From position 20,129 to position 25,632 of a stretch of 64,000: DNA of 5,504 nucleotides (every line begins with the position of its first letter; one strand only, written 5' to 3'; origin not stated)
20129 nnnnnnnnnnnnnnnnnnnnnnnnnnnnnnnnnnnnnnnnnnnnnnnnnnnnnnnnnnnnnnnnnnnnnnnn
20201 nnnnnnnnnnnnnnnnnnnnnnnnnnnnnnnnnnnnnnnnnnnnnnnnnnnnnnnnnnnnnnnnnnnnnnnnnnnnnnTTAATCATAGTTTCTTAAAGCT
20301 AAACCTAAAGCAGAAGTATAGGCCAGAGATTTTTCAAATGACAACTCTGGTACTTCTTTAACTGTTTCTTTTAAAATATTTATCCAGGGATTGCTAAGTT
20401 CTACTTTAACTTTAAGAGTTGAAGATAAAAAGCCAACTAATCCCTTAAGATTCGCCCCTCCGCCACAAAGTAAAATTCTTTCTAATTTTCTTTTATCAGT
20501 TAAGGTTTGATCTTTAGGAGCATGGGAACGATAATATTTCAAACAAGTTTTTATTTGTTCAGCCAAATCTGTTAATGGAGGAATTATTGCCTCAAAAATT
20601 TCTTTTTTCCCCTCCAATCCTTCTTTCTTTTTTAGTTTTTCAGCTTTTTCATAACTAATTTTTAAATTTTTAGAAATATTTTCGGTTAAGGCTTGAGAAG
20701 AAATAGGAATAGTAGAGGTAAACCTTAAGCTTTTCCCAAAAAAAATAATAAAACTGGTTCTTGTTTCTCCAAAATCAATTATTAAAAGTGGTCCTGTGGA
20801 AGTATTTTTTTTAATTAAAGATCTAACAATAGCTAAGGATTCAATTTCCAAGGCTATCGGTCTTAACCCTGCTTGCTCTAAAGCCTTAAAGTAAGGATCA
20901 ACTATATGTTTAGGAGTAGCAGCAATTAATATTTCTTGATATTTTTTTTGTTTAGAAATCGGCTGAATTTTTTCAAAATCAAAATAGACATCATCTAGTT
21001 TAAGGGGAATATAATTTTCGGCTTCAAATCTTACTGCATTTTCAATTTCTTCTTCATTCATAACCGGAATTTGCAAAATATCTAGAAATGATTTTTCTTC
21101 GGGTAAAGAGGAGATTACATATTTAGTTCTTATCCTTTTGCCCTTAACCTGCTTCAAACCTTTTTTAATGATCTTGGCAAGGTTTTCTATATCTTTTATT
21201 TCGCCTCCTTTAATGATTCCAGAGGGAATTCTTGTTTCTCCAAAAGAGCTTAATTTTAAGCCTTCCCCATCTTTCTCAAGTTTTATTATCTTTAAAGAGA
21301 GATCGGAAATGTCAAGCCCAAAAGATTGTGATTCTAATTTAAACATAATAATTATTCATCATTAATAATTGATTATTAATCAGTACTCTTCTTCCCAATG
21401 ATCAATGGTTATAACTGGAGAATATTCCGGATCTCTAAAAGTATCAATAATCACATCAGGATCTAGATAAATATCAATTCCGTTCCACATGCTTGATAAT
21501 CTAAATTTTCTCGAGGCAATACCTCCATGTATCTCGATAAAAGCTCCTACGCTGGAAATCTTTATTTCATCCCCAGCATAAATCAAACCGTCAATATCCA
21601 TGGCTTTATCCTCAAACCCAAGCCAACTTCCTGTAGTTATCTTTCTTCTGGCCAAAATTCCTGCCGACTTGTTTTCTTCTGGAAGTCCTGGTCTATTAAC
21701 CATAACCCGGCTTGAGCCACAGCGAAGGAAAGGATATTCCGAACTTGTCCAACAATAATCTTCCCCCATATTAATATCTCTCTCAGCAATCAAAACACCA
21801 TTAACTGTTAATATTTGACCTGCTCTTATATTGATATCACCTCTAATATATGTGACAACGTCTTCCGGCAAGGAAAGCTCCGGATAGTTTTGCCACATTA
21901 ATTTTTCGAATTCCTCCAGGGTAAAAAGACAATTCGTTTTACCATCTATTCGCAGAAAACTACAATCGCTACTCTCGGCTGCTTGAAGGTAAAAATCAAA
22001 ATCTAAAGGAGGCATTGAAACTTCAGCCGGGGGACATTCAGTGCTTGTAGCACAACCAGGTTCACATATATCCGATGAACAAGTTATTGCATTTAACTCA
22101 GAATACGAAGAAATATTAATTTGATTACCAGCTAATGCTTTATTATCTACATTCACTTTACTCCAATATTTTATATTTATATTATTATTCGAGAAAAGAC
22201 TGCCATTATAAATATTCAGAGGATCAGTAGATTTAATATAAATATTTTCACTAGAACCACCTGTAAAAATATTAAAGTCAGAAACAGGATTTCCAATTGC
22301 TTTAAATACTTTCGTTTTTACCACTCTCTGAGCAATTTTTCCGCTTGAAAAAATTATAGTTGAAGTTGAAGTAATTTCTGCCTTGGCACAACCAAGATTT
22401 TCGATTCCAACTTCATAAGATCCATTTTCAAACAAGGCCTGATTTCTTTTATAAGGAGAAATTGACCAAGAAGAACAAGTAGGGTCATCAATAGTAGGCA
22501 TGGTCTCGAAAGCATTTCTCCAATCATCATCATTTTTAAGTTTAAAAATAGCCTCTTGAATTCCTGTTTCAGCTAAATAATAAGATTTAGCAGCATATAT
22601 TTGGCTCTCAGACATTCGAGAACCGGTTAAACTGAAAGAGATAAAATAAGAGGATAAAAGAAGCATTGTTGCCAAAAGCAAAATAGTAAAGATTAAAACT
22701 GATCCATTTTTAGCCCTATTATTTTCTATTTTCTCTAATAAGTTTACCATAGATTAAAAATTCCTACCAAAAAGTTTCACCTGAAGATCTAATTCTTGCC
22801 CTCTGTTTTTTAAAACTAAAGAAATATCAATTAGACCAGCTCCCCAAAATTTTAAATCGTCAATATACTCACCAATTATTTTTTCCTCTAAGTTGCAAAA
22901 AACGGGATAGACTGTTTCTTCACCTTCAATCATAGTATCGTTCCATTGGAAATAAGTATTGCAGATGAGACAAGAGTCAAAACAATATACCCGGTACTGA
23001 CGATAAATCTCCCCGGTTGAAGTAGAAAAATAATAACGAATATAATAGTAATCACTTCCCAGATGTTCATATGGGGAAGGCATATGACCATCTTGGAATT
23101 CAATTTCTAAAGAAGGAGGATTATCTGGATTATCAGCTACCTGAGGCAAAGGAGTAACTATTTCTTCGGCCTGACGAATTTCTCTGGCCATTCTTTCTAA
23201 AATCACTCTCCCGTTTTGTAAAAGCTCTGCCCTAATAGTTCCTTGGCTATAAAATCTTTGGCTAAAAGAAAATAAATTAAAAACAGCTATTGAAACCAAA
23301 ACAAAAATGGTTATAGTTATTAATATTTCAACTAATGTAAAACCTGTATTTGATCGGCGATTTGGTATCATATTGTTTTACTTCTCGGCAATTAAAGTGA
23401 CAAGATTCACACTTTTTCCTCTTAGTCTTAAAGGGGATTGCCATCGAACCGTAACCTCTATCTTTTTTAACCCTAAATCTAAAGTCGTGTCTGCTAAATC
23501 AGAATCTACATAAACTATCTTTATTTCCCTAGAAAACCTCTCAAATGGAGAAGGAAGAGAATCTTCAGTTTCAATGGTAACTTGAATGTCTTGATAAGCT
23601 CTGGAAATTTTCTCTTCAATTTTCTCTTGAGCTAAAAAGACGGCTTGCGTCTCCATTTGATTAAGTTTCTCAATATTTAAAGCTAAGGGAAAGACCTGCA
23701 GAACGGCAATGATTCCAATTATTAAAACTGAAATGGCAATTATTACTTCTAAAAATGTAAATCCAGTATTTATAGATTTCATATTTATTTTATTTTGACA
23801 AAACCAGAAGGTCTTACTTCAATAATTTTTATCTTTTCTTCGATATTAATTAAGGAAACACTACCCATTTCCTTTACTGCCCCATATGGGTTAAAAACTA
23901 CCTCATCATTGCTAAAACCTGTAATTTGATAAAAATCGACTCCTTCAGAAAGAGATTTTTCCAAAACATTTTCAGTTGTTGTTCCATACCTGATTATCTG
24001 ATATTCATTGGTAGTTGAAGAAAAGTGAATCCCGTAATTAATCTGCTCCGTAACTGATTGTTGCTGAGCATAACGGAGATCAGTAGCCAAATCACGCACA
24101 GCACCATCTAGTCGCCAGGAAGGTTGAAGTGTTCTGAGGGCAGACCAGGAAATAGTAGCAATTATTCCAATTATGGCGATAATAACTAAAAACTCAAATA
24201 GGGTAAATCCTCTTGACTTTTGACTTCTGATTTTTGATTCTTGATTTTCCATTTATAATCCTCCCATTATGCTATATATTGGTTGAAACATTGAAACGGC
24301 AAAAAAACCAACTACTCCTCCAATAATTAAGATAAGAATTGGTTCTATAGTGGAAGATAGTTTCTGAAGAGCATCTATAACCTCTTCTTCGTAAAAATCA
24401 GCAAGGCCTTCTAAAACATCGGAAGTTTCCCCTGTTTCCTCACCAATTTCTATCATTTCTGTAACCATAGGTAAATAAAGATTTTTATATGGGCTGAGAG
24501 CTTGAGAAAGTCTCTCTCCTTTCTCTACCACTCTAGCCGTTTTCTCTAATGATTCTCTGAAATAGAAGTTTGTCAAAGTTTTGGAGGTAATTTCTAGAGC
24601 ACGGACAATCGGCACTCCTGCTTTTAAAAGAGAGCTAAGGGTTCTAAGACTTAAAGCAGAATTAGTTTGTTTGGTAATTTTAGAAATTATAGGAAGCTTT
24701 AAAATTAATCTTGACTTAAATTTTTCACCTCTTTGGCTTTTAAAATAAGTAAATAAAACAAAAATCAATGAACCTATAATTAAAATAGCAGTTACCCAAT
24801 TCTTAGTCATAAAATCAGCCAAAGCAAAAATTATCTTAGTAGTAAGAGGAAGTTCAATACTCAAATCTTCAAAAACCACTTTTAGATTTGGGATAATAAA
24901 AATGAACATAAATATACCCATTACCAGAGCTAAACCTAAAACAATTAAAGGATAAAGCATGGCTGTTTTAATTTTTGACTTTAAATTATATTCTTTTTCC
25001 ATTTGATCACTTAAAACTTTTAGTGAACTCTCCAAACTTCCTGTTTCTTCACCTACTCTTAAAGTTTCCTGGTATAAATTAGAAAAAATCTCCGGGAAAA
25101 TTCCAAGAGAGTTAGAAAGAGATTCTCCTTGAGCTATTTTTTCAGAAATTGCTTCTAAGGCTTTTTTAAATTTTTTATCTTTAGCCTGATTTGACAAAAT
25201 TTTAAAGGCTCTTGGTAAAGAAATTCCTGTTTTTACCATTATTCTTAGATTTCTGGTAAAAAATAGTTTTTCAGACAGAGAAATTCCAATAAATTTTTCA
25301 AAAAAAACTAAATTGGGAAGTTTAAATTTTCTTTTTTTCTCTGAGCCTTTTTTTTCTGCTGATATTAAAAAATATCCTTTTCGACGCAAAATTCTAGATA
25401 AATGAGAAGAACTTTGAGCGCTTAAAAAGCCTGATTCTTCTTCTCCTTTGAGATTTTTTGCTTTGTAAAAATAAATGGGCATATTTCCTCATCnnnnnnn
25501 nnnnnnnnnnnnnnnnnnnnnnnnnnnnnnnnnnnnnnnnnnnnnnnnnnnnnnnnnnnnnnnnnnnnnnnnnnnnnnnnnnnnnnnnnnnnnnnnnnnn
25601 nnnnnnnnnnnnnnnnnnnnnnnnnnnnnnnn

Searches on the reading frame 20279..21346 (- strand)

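Call 51: search_protein_families(library=pfam, proteins=[window:20279-21346:-], max_evalue=1)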
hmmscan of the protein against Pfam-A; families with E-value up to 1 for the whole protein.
window:20279-21346:- (355 aa): 4 families
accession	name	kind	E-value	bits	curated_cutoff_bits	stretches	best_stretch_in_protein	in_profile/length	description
PF11104.14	PilM_2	-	1.5e-52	179.1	27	1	10-353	1-339/340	Type IV pilus assembly protein PilM;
PF14450.12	FtsA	-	5.7e-16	59.5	31.8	1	189-329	2-114/127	Cell division protein FtsA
PF06723.19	MreB_Mbl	-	7.3e-07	28.8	27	1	215-319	208-305/327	MreB/Mbl protein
PF04255.20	DUF433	-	0.19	12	23.6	0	67-107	14-55/56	Protein of unknown function (DUF433)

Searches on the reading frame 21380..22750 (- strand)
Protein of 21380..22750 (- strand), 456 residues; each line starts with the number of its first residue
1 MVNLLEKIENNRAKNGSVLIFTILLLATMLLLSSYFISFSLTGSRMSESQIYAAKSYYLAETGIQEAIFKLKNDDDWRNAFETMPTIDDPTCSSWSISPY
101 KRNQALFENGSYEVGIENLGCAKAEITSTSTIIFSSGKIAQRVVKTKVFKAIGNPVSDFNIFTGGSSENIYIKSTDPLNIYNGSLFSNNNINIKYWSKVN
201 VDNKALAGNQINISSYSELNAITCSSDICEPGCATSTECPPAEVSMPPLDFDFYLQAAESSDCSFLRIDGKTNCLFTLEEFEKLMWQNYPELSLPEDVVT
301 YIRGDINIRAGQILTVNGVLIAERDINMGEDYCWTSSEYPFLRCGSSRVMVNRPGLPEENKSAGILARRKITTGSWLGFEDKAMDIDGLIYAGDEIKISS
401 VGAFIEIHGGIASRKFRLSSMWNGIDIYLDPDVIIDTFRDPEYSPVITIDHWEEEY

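Call 51: search_protein_families(library=pfam, proteins=[window:21380-22750:-], max_evalue=1)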
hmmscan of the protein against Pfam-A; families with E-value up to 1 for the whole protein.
window:21380-22750:- (456 aa): 1 family
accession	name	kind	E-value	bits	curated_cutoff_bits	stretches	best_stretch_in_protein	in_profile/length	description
PF14341.11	PilX_N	-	0.13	12.7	25.5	1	16-64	2-50/51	PilX N-terminal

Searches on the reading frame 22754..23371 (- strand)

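Call 51: search_protein_families(library=pfam, proteins=[window:22754-23371:-], max_evalue=1)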
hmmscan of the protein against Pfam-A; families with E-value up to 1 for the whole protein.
window:22754-23371:- (205 aa): 1 family
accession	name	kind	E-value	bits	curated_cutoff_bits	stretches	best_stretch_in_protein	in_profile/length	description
PF07963.17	N_methyl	-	3.8e-06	26.7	21.2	1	5-31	1-27/27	Prokaryotic N-terminal methylation motif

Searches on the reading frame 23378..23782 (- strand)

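Call 51: search_protein_families(library=pfam, proteins=[window:23378-23782:-], max_evalue=1)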
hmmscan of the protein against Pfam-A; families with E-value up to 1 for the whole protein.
window:23378-23782:- (134 aa): 1 family
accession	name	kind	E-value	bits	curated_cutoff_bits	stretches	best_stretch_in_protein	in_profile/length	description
PF07963.17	N_methyl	-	0.0026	17.7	21.2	1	6-28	5-27/27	Prokaryotic N-terminal methylation motif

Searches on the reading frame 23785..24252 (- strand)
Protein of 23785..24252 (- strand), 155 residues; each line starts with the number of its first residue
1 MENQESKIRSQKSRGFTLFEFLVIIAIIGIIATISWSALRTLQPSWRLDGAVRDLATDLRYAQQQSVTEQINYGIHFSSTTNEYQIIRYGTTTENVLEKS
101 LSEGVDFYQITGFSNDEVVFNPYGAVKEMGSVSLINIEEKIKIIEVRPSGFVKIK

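Call 51: search_protein_families(library=pfam, proteins=[window:23785-24252:-], max_evalue=1)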
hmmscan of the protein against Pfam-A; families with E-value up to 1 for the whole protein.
window:23785-24252:- (155 aa): 2 families
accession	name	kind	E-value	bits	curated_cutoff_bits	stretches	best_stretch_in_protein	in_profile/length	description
PF07963.17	N_methyl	-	1.2e-06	28.2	21.2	1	12-34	3-25/27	Prokaryotic N-terminal methylation motif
PF12019.13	GspH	-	5.5e-05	24.1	21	1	51-134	1-91/108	Type II transport protein GspH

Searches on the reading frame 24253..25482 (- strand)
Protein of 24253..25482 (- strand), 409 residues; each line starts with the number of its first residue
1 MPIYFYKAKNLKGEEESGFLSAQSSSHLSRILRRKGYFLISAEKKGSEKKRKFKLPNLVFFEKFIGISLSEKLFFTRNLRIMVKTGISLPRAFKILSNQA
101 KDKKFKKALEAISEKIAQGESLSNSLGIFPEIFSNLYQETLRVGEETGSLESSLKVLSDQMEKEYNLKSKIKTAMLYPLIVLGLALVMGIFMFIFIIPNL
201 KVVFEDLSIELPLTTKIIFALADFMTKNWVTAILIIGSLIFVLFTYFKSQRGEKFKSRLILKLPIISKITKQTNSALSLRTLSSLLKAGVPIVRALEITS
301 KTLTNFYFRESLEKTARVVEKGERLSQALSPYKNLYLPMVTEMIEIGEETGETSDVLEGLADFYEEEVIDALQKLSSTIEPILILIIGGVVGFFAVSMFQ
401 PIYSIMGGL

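Call 20: search_protein_families(library=pfam, proteins=[window:24253-25482:-], max_evalue=0.001)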
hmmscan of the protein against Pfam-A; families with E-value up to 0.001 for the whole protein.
window:24253-25482:- (409 aa): 1 family
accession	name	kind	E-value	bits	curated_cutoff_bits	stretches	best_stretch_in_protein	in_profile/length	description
PF00482.28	T2SSF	-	5.3e-60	201.3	25.2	2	75-198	1-125/125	Type II secretion system (T2SS), protein F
